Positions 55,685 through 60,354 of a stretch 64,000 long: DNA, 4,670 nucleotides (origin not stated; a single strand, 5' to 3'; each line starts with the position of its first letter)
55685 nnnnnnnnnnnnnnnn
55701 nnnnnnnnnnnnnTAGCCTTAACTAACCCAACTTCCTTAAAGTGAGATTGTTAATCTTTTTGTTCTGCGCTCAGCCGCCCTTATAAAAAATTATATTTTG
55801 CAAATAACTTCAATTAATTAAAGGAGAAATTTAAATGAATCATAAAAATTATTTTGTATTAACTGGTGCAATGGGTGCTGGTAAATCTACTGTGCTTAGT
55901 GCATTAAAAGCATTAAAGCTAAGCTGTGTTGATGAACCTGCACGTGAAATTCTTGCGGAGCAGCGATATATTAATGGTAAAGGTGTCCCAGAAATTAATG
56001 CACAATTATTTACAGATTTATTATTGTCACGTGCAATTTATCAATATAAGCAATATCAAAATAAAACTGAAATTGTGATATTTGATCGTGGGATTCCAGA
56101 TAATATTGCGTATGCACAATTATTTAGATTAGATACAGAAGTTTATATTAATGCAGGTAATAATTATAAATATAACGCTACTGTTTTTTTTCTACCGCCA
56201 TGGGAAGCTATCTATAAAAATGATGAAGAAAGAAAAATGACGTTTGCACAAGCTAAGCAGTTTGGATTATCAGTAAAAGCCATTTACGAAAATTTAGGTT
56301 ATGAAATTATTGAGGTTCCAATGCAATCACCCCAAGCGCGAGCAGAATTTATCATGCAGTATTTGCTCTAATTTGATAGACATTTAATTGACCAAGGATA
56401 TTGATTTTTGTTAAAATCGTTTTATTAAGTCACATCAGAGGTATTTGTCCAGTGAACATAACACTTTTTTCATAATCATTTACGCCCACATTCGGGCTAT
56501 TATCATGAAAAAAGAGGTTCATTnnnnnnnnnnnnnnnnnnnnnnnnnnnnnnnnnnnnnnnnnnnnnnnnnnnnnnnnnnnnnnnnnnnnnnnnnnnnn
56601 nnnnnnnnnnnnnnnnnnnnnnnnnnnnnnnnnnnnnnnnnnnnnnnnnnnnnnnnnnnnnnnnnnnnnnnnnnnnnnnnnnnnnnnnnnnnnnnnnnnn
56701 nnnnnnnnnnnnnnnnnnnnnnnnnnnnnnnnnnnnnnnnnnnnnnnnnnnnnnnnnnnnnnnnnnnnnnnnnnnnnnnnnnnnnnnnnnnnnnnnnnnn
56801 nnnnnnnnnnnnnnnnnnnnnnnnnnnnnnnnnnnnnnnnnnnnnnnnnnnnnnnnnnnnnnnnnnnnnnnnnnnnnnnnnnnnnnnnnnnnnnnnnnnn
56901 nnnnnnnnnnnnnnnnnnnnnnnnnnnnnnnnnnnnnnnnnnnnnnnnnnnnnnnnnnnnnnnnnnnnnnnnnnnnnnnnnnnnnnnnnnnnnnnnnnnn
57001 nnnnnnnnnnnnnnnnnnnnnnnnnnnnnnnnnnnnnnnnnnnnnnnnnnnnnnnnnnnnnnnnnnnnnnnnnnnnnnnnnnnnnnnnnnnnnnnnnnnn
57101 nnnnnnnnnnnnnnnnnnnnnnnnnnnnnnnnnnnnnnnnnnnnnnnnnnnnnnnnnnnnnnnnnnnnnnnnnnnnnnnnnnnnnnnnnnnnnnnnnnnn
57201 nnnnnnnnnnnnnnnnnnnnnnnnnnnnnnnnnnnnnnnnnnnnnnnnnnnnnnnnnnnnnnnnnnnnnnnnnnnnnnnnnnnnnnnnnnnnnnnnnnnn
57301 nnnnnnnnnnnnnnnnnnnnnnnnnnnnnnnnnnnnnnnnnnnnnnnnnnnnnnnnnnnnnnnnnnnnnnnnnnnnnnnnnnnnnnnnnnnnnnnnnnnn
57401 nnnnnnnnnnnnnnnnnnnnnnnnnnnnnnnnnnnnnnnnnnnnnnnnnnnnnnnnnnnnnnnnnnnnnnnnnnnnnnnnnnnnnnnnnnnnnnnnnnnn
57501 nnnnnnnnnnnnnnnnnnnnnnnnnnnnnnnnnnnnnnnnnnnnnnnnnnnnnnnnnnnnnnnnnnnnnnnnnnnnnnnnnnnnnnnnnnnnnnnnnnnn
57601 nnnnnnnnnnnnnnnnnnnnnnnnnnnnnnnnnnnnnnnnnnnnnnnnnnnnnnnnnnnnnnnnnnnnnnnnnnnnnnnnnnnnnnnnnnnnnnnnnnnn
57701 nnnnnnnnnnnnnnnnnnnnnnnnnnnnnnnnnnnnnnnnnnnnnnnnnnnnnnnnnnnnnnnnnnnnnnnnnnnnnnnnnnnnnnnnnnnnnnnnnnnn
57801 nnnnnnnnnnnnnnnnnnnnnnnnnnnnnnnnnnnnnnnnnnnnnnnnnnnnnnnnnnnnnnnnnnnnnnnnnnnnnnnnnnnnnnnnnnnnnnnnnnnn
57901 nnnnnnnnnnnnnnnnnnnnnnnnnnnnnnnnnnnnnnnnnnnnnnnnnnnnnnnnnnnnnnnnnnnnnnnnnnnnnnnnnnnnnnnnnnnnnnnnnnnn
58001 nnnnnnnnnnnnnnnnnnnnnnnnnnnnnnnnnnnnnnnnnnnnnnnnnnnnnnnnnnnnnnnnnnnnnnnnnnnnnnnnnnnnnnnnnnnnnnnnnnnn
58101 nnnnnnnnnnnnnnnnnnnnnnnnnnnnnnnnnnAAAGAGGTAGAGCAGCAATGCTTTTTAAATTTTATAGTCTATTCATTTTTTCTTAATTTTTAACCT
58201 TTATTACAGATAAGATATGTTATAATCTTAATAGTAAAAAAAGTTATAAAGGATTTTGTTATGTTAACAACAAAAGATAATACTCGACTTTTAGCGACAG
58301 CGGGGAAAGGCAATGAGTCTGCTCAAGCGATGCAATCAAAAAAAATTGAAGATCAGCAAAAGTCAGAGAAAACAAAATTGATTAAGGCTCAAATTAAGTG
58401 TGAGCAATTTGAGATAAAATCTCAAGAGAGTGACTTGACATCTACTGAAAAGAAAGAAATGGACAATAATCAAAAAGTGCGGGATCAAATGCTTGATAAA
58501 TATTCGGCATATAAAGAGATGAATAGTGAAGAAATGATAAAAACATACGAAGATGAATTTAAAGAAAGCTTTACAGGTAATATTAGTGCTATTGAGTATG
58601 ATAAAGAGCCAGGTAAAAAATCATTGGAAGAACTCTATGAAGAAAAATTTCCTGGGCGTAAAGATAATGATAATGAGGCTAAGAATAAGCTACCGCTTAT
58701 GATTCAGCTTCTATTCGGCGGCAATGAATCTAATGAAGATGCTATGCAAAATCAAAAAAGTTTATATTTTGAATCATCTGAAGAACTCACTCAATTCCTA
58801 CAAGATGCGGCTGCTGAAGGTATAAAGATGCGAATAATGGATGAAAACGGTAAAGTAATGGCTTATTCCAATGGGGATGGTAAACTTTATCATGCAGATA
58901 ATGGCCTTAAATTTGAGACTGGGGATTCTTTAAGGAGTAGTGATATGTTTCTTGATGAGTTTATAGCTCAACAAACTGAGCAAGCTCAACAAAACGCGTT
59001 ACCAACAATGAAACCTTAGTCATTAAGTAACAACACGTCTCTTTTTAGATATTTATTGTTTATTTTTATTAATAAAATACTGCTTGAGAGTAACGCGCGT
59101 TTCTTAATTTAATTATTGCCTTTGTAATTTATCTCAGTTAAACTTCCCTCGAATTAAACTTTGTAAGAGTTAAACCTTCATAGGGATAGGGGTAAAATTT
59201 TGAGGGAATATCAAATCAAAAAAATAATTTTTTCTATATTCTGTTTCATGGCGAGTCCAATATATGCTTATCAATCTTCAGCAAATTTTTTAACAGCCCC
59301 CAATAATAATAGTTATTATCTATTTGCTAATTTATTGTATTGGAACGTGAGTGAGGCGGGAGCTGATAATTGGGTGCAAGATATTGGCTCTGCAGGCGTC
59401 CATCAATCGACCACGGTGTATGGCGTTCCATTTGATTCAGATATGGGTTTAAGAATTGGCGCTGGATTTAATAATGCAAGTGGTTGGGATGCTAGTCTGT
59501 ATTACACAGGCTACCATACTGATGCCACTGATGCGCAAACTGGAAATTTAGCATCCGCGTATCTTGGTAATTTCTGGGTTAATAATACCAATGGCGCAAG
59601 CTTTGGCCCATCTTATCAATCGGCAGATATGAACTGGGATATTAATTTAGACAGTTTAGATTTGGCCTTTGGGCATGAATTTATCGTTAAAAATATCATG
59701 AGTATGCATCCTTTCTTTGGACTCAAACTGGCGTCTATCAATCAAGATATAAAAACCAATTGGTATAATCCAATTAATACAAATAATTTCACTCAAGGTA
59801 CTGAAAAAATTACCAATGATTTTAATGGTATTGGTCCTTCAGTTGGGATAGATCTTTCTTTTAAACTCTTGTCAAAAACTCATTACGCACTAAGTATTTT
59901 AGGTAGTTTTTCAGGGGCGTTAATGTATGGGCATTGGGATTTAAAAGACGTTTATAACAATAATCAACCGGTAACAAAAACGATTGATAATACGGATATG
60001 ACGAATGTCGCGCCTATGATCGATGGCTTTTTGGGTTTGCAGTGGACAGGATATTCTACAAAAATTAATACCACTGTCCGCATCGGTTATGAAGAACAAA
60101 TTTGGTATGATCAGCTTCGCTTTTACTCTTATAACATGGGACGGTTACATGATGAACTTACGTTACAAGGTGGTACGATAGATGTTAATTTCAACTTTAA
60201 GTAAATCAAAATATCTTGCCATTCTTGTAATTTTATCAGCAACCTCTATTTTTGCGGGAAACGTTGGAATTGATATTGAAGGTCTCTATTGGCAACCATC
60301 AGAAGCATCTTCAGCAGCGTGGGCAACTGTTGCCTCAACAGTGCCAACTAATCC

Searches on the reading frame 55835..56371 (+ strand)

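Call 58: search_protein_families(library=pfam, proteins=[window:55835-56371:+], max_evalue=0.0001)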
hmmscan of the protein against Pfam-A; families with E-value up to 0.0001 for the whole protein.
window:55835-56371:+ (178 aa): 1 family
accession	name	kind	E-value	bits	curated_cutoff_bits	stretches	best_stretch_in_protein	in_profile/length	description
PF13521.12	AAA_28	-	1.1e-32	113.9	27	1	7-169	2-164/164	AAA domain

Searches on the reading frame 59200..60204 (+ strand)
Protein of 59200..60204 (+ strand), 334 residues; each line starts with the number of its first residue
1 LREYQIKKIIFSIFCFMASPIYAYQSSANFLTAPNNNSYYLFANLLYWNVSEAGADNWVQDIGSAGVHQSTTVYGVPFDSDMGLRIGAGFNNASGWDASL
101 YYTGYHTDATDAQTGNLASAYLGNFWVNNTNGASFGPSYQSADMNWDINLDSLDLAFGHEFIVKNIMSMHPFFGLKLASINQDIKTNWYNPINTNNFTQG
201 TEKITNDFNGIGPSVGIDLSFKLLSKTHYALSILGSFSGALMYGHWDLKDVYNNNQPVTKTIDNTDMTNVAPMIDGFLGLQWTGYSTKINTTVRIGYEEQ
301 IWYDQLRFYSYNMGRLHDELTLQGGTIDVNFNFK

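Call 58: search_protein_families(library=pfam, proteins=[window:59200-60204:+], max_evalue=0.0001)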
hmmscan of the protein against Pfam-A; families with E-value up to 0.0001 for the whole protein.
window:59200-60204:+ (334 aa): 1 family
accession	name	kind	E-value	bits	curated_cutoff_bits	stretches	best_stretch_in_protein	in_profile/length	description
PF05150.18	Legionella_OMP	-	1.1e-31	110.3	25.4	1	34-331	3-279/281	Legionella pneumophila major outer membrane protein precursor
